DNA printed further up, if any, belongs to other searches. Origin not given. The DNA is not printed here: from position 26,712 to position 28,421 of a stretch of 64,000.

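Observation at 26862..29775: Tandem, translationally coupled paralogous helical proteins with no recognisable domain: candidate novel two-gene system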

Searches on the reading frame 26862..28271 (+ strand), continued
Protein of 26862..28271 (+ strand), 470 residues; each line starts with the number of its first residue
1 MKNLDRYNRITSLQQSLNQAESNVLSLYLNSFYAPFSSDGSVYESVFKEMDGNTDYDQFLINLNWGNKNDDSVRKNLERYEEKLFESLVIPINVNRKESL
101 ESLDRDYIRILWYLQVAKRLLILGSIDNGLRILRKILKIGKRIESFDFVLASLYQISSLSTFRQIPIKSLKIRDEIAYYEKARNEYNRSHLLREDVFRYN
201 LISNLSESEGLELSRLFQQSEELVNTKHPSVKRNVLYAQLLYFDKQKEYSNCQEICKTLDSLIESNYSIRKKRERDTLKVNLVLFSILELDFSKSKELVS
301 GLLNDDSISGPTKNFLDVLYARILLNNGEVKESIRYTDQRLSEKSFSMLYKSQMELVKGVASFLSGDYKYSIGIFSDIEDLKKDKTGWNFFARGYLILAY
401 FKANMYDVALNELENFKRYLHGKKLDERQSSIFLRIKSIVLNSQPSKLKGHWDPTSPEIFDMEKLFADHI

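Call 89: fold_search(model_id=the predicted structure, library=viral)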
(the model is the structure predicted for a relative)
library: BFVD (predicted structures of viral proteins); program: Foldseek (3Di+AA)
matches with E <= 10: 425; with E <= 0.001: 1
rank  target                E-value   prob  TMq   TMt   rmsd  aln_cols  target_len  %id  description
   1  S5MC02                6.2e-04  1.00  0.34  0.37  20.1       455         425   14  (no name in the UniProt tables at hand)
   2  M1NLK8                1.3e-03  1.00  0.36  0.47  13.8       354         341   11  Repeat protein [Moumouvirus goulette]
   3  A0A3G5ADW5            1.3e-03  1.00  0.24  0.39  16.1       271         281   10  Uncharacterized protein [Satyrvirus sp.]
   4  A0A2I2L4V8            1.4e-03  1.00  0.37  0.35  18.5       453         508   14  Tetratricopeptide repeat protein [Orpheovirus IHUMI-LCC2]
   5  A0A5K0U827            2.4e-03  1.00  0.22  0.28  17.0       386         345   12  Gamma-soluble NSF attachment protein (Fragment) [Yasminevirus sp. GU-2018]
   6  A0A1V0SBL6            2.9e-03  1.00  0.21  0.29  15.6       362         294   14  Gamma-soluble NSF attachment protein [Catovirus CTV1]
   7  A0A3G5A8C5            3.3e-03  1.00  0.26  0.36  11.4       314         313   10  Gamma-soluble NSF attachment protein [Homavirus sp.]
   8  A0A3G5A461            3.5e-03  1.00  0.38  0.38  16.3       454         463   10  RING-type domain-containing protein [Harvfovirus sp.]
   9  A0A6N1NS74            4.0e-03  1.00  0.25  0.33  14.8       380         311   12  Gamma-soluble NSF attachment protein [Tupanvirus deep ocean]
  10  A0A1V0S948            5.8e-03  1.00  0.29  0.32  24.5       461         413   12  TPR repeat protein [Catovirus CTV1]
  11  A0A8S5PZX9            6.1e-03  1.00  0.37  0.30  15.6       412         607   13  Serine-pyruvate aminotransferase [Siphoviridae sp. ctOCb13]
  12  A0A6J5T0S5            7.2e-03  1.00  0.30  0.19   5.0       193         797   13  Glycosyltransferase, DXD sugar-binding motif [uncultured Caudovirales phage]
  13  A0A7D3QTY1            1.6e-02  1.00  0.26  0.39  15.5       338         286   12  Soluble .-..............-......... factor [Fadolivirus FV1/VV64]
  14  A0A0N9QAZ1            2.1e-02  1.00  0.31  0.22  21.3       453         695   12  Uncharacterized protein [Chrysochromulina ericina virus CeV-01B]
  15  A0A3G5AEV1            2.4e-02  1.00  0.34  0.32  16.9       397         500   11  Uncharacterized protein [Hyperionvirus sp.]
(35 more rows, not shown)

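Call 91: find_encoding_contigs(protein=P0167, flank=10000, max_places=2)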
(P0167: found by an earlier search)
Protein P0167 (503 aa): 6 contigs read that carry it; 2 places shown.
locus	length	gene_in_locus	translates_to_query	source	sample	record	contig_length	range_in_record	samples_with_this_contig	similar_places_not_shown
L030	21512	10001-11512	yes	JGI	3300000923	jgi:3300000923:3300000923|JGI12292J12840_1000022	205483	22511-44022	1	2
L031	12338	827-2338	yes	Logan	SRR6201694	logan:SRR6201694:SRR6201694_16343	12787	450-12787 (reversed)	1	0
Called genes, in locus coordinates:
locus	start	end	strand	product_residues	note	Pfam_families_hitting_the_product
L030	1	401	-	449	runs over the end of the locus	PF13401:AAA_22 (faint), PF00437:T2SSE, PF13191:AAA_16 (weak), PF25199:nSTAND_NTPase5 (weak)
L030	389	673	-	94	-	-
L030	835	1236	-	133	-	PF07963:N_methyl (weak)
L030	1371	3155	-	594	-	-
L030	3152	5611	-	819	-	PF13589:HATPase_c_3, PF02518:HATPase_c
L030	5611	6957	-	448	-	PF01555:N6_N4_Mtase (faint)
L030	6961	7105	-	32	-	-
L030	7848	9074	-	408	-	PF17293:Arm-DNA-bind_5, PF13102:Phage_int_SAM_5, PF00589:Phage_integrase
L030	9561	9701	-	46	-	-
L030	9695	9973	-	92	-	-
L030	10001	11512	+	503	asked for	-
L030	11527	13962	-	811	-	PF08309:LVIVD (faint), PF13620:CarboxypepD_reg, PF13715:CarbopepD_reg_2 (weak), PF13620:CarboxypepD_reg (weak), PF18962:Por_Secre_tail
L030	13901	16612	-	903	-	PF00521:DNA_topoisoIV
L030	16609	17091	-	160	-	-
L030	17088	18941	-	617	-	PF02518:HATPase_c, PF13589:HATPase_c_3 (weak), PF00204:DNA_gyraseB, PF01751:Toprim, PF00986:DNA_gyraseB_C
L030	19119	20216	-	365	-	PF01926:MMR_HSR1, PF02421:FeoB_N, PF06071:YchF-GTPase_C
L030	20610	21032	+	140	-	PF01527:HTH_Tnp_1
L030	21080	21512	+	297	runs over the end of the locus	PF00665:rve, PF13683:rve_3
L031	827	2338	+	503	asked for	-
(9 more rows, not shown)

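Call 98: search_dna_similar(query=window:26862-28271:+, collection=phages, mode=protein, max_evalue=0.001, max_rows=5)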
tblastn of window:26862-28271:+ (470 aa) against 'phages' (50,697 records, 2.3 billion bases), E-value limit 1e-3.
No match.

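Call 99: search_dna_similar(query=window:26862-28271:+, collection=plasmids, mode=protein, max_evalue=0.001, max_rows=5)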
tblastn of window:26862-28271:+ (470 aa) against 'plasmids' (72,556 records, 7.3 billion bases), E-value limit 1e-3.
No match.
